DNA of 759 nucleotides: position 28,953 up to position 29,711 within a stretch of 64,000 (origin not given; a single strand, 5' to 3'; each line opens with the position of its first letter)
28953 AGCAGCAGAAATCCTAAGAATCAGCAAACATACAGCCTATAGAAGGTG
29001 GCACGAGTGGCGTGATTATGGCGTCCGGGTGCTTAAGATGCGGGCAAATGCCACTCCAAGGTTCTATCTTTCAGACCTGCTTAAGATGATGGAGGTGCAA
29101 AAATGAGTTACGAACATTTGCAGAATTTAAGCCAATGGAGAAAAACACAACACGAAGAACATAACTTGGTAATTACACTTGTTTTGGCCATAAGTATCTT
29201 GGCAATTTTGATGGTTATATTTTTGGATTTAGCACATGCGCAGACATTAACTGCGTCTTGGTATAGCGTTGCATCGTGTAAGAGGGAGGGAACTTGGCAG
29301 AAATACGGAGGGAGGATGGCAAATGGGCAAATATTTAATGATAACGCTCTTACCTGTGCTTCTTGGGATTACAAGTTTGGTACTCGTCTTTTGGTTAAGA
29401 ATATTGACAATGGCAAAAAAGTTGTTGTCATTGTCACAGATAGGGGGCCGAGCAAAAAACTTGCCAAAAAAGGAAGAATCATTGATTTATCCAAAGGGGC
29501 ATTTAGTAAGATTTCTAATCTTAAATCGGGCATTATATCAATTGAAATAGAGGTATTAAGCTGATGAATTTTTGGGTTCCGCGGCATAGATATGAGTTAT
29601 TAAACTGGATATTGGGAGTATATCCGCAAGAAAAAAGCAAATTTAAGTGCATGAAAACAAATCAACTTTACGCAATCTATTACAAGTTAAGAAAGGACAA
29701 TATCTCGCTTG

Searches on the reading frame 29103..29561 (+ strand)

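Call 10: search_protein_families(library=pfam, proteins=[window:29103-29561:+], max_evalue=0.01)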
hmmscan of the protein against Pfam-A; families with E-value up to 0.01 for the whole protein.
window:29103-29561:+ (153 aa): 1 family
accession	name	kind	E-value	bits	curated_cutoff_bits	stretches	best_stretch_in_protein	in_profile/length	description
PF03330.24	DPBB_1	-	6.2e-16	58.8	28.8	1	49-148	4-82/83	Lytic transglycolase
